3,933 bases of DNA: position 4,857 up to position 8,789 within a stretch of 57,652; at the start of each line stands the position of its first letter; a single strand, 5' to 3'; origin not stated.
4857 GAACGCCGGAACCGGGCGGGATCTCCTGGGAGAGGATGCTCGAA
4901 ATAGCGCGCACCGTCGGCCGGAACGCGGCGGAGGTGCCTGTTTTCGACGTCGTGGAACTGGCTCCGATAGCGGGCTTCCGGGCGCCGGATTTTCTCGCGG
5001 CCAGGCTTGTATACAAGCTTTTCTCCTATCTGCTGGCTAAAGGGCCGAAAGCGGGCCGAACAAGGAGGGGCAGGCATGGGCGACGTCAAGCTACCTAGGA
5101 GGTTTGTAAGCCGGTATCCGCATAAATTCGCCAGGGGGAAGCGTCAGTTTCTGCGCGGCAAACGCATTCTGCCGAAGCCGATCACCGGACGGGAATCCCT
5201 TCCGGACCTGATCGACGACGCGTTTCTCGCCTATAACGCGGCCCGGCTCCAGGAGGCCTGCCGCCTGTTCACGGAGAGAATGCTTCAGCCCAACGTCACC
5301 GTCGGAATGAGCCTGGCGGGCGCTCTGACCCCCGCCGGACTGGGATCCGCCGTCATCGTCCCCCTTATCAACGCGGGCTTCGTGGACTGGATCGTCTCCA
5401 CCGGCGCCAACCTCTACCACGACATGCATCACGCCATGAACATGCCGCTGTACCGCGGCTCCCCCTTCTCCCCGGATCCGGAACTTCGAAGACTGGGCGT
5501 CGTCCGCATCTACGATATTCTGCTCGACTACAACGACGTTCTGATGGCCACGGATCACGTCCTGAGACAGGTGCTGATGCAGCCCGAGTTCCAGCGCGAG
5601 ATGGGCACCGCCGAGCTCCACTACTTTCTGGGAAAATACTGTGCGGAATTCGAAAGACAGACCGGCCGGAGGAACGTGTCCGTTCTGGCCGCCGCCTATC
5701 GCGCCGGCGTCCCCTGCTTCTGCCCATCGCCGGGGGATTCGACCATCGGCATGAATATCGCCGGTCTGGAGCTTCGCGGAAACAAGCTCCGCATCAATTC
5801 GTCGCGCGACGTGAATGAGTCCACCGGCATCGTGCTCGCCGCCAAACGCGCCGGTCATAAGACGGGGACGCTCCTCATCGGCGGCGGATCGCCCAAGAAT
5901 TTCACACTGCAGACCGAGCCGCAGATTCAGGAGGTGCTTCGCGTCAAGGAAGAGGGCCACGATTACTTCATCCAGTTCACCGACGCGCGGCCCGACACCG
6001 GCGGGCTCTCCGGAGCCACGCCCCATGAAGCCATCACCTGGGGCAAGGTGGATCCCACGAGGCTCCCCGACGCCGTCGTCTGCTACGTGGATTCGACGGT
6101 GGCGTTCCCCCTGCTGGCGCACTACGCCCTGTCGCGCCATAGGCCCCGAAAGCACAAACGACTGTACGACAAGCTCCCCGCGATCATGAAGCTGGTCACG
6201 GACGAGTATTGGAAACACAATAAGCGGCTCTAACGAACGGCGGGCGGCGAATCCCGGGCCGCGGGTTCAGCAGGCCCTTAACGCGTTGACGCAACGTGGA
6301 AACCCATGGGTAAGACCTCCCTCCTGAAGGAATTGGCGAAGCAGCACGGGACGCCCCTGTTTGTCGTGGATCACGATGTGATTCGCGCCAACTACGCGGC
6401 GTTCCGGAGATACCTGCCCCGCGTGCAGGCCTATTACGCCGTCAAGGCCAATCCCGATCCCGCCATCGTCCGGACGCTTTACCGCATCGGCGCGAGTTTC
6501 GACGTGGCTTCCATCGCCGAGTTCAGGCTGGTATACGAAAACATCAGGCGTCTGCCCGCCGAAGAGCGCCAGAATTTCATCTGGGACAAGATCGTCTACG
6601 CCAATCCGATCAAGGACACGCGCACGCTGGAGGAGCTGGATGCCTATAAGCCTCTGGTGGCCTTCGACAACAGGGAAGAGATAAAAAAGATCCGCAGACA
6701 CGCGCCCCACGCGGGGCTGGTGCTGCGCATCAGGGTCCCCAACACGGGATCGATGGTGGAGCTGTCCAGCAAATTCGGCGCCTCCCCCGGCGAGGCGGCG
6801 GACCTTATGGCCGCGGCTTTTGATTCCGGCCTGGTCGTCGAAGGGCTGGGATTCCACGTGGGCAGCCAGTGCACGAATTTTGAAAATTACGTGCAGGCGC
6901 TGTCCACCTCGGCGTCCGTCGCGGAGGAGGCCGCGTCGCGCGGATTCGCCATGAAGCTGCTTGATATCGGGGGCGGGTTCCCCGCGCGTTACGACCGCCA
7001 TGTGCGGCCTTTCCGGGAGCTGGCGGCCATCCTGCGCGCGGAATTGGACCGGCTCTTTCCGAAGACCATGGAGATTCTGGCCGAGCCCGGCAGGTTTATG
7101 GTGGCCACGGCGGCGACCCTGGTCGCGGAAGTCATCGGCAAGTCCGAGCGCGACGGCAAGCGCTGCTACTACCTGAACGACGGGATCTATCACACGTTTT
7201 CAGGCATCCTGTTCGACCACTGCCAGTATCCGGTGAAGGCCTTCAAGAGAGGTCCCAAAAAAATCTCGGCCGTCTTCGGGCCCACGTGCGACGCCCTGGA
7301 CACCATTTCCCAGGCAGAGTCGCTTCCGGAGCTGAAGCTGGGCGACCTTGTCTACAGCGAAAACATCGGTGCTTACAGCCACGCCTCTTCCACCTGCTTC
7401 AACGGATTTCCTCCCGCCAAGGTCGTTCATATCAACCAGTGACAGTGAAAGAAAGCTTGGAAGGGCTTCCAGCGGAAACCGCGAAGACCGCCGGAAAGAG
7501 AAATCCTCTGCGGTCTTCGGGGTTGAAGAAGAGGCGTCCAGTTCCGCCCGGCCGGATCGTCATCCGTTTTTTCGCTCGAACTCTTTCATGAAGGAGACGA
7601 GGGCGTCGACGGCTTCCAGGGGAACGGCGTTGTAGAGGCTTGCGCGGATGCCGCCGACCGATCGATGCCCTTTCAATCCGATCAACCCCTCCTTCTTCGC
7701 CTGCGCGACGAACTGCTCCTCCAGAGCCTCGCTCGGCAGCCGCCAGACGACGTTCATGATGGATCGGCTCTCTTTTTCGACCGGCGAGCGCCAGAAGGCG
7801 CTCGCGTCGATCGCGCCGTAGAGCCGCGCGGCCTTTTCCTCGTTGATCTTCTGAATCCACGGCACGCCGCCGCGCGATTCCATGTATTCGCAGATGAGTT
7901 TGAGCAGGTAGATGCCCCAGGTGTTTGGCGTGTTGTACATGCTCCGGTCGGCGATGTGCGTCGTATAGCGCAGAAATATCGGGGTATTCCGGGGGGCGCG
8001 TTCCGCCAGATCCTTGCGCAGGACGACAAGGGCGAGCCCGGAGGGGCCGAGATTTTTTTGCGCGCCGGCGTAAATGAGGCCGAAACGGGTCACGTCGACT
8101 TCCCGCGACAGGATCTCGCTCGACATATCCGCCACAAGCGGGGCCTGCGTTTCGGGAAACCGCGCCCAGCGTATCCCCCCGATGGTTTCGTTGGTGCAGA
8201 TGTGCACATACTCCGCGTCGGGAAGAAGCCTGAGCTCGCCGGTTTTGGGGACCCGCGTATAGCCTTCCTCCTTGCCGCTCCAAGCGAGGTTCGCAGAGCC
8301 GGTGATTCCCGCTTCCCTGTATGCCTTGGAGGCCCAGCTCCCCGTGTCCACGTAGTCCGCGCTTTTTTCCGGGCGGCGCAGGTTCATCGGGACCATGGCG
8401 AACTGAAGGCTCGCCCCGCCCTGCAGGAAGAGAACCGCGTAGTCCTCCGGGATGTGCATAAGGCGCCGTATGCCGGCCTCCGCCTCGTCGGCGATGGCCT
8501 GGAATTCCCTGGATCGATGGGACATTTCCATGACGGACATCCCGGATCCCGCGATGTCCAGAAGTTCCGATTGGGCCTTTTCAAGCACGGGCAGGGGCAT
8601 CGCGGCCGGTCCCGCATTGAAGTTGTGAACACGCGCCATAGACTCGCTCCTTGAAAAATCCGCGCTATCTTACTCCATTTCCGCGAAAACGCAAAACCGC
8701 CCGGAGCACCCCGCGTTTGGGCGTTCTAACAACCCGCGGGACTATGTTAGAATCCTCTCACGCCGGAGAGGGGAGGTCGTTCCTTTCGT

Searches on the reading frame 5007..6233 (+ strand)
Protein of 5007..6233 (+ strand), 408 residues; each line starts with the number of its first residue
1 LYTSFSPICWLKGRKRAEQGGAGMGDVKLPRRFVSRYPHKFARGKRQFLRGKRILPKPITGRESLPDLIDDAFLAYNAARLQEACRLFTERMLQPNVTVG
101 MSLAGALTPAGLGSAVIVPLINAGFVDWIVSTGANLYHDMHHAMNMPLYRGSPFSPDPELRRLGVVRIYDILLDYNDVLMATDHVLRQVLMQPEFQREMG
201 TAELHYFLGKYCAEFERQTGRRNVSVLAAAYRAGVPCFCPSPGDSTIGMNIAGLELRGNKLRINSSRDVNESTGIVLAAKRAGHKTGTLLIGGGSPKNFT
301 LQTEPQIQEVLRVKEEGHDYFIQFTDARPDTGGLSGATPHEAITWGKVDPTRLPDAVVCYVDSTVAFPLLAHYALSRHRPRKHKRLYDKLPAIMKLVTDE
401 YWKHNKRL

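Call 14: search_protein_families(library=pfam, proteins=[window:5007-6233:+], max_evalue=0.00001)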
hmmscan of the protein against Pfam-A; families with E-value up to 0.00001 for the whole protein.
window:5007-6233:+ (408 aa): 1 family
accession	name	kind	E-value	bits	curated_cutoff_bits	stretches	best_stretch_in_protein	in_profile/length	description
PF01916.23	DS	-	4.2e-69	233.4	27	1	75-373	10-287/288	Deoxyhypusine synthase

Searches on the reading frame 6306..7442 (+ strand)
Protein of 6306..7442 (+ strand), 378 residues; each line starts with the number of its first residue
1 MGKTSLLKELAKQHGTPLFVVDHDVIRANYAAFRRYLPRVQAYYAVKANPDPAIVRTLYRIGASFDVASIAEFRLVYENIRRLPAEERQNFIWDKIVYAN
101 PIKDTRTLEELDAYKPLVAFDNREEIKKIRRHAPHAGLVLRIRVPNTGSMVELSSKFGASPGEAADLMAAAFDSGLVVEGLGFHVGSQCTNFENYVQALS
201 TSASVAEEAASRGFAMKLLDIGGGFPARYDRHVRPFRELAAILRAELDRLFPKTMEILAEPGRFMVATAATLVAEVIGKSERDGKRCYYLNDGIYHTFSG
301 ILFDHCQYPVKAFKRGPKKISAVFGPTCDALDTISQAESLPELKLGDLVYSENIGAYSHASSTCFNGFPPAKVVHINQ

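Call 14: search_protein_families(library=pfam, proteins=[window:6306-7442:+], max_evalue=0.00001)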
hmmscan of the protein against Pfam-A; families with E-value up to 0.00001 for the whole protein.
window:6306-7442:+ (378 aa): 2 families
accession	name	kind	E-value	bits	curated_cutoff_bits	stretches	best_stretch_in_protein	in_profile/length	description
PF02784.22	Orn_Arg_deC_N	-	1.5e-52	178.9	23.4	1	26-267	4-247/247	Pyridoxal-dependent decarboxylase, pyridoxal binding domain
PF00278.28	Orn_DAP_Arg_deC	-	2.3e-20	73.1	23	1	121-355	5-95/95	Pyridoxal-dependent decarboxylase, C-terminal sheet domain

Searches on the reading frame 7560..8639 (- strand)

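Call 14: search_protein_families(library=pfam, proteins=[window:7560-8639:-], max_evalue=0.00001)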
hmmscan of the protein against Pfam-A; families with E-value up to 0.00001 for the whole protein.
window:7560-8639:- (359 aa): 1 family
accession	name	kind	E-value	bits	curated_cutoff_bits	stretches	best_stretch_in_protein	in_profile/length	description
PF00266.25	Aminotran_5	-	2.1e-41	142.6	21.5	1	5-347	2-371/371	Aminotransferase class-V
